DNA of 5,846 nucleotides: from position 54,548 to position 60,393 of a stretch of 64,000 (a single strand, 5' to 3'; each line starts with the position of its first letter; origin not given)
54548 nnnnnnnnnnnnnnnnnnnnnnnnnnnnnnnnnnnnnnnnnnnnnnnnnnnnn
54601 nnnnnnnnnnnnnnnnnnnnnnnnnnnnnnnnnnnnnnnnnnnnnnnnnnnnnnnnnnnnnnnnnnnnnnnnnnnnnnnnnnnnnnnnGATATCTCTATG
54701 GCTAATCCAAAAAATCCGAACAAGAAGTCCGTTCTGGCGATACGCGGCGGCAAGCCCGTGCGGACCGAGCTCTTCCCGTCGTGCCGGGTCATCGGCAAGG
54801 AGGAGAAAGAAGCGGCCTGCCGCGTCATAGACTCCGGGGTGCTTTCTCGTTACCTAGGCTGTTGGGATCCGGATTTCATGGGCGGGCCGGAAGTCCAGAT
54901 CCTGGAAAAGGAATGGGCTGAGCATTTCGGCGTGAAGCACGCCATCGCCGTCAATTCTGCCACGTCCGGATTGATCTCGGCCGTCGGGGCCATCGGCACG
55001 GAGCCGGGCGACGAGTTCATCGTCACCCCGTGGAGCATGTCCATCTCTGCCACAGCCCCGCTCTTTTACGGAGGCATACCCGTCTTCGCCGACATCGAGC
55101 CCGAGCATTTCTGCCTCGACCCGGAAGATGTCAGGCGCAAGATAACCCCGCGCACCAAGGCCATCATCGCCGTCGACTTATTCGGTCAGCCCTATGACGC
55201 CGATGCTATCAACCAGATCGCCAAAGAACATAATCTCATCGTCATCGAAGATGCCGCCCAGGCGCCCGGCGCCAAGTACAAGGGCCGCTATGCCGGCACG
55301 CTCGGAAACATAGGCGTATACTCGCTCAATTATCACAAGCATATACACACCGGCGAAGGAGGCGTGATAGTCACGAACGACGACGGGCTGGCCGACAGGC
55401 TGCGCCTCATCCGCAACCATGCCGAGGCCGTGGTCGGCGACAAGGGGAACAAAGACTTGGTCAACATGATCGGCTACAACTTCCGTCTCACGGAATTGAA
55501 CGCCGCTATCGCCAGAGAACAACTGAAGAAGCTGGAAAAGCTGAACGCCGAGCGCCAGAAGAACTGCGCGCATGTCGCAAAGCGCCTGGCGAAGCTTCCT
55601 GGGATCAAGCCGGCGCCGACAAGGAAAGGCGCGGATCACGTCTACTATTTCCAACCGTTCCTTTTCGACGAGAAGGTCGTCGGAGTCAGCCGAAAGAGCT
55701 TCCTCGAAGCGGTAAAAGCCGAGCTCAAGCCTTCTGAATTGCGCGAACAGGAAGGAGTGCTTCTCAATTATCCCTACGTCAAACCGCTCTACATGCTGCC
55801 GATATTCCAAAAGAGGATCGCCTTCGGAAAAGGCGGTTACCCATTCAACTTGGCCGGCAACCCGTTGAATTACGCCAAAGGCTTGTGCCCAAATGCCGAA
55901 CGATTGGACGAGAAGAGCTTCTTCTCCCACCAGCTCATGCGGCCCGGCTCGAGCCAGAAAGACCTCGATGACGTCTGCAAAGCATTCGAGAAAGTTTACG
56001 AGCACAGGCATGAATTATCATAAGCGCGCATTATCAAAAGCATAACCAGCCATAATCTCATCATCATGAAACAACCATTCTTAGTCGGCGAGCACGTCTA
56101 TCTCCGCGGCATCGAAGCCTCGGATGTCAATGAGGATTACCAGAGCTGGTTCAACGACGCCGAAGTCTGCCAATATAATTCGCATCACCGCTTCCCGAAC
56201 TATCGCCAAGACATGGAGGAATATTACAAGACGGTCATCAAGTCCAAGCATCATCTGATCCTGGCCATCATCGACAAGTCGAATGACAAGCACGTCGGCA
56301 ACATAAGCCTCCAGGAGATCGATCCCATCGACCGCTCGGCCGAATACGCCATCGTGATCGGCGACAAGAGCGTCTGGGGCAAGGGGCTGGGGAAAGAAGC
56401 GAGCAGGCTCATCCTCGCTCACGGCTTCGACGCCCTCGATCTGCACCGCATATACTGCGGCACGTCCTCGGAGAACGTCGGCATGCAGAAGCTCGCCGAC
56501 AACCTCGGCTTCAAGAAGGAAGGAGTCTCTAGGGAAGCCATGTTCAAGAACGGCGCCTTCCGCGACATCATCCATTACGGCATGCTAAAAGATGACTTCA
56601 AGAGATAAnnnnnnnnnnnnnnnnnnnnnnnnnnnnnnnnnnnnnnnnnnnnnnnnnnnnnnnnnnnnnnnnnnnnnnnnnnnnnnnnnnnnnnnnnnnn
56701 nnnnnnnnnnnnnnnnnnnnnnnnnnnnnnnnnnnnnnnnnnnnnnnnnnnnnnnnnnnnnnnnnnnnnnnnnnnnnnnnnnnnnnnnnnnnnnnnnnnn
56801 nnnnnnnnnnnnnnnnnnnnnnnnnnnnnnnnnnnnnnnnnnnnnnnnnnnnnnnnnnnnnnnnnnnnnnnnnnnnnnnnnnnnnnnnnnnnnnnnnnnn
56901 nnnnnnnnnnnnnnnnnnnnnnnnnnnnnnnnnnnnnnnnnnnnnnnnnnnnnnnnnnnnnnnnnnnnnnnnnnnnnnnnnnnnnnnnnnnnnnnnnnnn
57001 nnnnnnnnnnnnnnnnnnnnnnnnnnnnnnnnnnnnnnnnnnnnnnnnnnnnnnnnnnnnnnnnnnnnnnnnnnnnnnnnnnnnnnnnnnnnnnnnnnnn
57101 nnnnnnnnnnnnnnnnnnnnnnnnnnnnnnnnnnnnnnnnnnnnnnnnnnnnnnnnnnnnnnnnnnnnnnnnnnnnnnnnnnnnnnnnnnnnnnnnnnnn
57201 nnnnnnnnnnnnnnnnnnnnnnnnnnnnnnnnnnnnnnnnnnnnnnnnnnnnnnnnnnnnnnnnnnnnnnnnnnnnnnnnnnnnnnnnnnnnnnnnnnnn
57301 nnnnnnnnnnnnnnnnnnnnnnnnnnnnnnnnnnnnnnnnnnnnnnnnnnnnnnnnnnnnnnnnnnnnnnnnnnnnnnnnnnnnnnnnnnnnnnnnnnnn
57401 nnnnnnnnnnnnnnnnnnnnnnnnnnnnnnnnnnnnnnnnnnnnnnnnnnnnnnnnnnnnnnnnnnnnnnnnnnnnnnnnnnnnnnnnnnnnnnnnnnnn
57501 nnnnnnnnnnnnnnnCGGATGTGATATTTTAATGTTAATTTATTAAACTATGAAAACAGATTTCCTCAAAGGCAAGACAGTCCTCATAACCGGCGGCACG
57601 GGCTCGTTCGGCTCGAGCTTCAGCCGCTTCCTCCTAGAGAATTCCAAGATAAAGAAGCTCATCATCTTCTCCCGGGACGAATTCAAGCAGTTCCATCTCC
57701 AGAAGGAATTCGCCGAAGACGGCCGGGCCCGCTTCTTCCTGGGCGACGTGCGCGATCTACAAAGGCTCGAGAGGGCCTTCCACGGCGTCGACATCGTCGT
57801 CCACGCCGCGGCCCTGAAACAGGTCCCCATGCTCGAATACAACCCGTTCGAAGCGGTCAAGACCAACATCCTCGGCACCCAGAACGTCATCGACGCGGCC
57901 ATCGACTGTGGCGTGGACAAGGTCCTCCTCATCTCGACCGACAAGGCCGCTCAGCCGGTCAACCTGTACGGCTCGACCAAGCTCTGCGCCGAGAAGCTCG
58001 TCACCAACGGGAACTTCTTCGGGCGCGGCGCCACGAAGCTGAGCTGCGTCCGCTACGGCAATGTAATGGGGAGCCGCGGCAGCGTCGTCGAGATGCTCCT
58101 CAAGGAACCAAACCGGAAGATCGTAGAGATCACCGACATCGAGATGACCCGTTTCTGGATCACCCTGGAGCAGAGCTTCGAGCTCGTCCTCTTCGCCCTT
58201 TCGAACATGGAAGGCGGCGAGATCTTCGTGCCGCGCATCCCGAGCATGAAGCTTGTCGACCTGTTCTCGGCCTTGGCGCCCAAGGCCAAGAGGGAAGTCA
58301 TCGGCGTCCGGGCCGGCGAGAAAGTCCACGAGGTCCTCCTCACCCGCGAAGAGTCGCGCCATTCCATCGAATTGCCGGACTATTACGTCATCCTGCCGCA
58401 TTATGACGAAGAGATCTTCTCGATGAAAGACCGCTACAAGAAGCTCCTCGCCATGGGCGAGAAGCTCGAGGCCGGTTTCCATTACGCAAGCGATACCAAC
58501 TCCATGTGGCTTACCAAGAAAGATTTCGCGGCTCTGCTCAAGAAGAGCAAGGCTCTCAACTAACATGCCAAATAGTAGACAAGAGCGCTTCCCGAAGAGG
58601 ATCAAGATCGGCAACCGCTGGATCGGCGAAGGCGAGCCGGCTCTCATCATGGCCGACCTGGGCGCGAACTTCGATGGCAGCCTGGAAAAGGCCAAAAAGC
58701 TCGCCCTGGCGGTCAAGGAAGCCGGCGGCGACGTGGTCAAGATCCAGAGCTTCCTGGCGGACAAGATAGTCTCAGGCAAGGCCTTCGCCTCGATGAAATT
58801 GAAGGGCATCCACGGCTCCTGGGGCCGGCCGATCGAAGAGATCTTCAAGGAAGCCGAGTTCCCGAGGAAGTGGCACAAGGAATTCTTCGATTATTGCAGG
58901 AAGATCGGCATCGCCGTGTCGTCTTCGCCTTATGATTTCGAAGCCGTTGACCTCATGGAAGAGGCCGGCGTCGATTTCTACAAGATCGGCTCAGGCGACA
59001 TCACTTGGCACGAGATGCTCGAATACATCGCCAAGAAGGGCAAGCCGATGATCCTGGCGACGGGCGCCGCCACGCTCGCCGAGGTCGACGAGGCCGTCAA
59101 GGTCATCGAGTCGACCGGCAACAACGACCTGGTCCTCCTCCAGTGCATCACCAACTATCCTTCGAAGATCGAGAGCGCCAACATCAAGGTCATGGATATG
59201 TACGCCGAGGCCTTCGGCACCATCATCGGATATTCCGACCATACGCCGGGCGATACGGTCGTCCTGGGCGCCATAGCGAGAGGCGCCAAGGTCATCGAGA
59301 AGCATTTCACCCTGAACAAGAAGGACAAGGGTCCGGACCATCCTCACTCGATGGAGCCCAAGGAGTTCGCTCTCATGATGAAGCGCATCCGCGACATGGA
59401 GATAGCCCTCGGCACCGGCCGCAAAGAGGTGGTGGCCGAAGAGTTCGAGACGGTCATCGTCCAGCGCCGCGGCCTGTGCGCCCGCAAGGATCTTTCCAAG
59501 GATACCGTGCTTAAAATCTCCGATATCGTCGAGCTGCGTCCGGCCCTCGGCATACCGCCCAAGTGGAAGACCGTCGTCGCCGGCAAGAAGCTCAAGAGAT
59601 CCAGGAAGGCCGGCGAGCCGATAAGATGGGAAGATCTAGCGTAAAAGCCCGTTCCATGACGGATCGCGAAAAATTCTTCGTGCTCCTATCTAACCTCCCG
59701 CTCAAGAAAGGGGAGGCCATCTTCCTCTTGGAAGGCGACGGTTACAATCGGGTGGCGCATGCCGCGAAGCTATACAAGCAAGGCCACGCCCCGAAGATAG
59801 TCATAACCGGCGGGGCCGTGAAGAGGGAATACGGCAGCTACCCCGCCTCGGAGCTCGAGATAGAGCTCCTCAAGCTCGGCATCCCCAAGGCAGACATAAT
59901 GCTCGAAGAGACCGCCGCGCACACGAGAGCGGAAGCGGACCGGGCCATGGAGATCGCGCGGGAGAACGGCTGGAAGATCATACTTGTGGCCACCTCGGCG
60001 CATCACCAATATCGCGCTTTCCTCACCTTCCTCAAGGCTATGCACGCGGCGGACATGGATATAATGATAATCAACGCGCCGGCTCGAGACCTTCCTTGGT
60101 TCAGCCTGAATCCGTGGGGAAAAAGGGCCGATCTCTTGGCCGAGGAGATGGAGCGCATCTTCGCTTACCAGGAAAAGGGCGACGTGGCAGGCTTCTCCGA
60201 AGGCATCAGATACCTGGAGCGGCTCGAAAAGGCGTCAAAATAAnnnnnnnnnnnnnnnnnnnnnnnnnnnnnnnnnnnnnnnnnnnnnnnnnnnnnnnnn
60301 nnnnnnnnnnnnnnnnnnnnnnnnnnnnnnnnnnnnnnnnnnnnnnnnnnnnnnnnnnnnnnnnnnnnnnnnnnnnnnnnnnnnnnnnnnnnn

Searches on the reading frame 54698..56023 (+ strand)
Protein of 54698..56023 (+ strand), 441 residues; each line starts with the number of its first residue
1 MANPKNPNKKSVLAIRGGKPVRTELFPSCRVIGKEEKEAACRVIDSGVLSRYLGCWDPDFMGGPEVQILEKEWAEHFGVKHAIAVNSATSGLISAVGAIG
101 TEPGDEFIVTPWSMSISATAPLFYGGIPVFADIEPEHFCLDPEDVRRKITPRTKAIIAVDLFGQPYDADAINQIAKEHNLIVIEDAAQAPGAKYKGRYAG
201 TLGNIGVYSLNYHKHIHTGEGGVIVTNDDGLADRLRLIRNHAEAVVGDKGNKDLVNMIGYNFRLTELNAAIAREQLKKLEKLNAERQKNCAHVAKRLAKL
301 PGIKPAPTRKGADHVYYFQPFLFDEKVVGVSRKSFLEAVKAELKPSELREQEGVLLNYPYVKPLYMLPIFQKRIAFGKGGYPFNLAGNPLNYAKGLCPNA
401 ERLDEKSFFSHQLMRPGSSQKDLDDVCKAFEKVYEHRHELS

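Call 51: search_protein_families(library=pfam, proteins=[window:54698-56023:+], max_evalue=0.001)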
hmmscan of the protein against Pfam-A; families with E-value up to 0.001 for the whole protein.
window:54698-56023:+ (441 aa): 1 family
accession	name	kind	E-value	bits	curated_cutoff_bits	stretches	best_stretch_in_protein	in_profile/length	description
PF01041.23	DegT_DnrJ_EryC1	-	3.8e-83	280.1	19.8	1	61-342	21-299/360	DegT/DnrJ/EryC1/StrS aminotransferase family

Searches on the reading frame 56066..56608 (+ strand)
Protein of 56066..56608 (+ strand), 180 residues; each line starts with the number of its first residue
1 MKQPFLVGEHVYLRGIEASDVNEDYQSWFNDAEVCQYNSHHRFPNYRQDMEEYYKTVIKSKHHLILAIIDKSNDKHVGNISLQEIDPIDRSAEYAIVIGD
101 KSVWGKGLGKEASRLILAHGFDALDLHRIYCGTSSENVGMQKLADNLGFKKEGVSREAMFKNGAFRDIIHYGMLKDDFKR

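Call 51: search_protein_families(library=pfam, proteins=[window:56066-56608:+], max_evalue=0.001)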
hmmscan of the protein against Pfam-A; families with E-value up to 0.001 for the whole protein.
window:56066-56608:+ (180 aa): 4 families
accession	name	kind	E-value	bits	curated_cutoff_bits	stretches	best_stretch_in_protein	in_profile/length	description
PF13302.13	Acetyltransf_3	-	4.9e-23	82.8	25.4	1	11-150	2-138/138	Acetyltransferase (GNAT) domain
PF13420.13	Acetyltransf_4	-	8.9e-09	36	24.3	1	14-167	2-152/155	Acetyltransferase (GNAT) domain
PF00583.31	Acetyltransf_1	-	4.3e-08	33.9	20.7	1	43-149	14-116/116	Acetyltransferase (GNAT) family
PF13523.12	Acetyltransf_8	-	0.00022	21.3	27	0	26-153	10-141/145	Acetyltransferase (GNAT) domain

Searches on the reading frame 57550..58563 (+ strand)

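Call 51: search_protein_families(library=pfam, proteins=[window:57550-58563:+], max_evalue=0.001)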
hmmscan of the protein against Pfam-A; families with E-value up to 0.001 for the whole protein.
window:57550-58563:+ (337 aa): 10 families
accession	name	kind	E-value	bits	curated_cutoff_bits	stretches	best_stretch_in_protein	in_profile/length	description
PF02719.21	Polysacc_synt_2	-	3.4e-92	309.2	20.2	1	11-281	1-291/293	Polysaccharide biosynthesis protein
PF01370.27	Epimerase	-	2.3e-22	80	20.9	1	11-225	1-236/240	NAD dependent epimerase/dehydratase family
PF01073.25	3Beta_HSD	-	1.3e-17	64.2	22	1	12-136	1-122/280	3-beta hydroxysteroid dehydrogenase/isomerase family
PF16363.11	GDP_Man_Dehyd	-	8.7e-16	58.7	27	1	12-132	1-131/332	GDP-mannose 4,6 dehydratase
PF04321.23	RmlD_sub_bind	-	1.7e-10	40.9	27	1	10-185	2-166/287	RmlD substrate binding domain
PF13460.12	NAD_binding_10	-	1.2e-09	38.7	27.2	1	15-136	1-104/184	NAD(P)H-binding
PF07993.18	NAD_binding_4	-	1.1e-08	35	20.1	1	13-134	1-140/258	Male sterility protein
PF05368.20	NmrA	-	1.3e-07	31.9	27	1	9-126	3-103/298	NmrA-like family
PF08659.16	KR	-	4.6e-06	27.1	22.6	1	10-129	2-135/180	KR domain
PF00106.31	adh_short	-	3.3e-05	23.9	26.6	1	9-120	1-122/195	short chain dehydrogenase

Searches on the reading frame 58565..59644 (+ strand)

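Call 51: search_protein_families(library=pfam, proteins=[window:58565-59644:+], max_evalue=0.001)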
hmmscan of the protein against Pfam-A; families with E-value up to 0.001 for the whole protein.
window:58565-59644:+ (359 aa): 2 families
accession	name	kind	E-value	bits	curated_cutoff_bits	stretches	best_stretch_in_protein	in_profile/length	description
PF03102.20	NeuB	-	5e-83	278.7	22.1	1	50-287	5-241/241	NeuB family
PF08666.17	SAF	-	1.6e-05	25.8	21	1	302-358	2-62/63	SAF domain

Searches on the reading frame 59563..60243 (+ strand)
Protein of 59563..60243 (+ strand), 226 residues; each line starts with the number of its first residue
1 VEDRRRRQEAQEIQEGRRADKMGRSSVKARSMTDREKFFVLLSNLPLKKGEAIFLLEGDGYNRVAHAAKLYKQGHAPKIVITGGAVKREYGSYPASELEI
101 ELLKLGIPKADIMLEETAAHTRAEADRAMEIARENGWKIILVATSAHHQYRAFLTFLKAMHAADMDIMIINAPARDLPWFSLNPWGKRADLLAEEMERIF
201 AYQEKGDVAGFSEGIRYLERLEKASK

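Call 51: search_protein_families(library=pfam, proteins=[window:59563-60243:+], max_evalue=0.001)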
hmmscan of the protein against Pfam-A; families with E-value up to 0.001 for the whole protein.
window:59563-60243:+ (226 aa): 1 family
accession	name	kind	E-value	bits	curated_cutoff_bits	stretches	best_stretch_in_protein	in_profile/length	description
PF02698.23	DUF218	-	3.3e-17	63.1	27.6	1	52-178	2-110/133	DUF218 domain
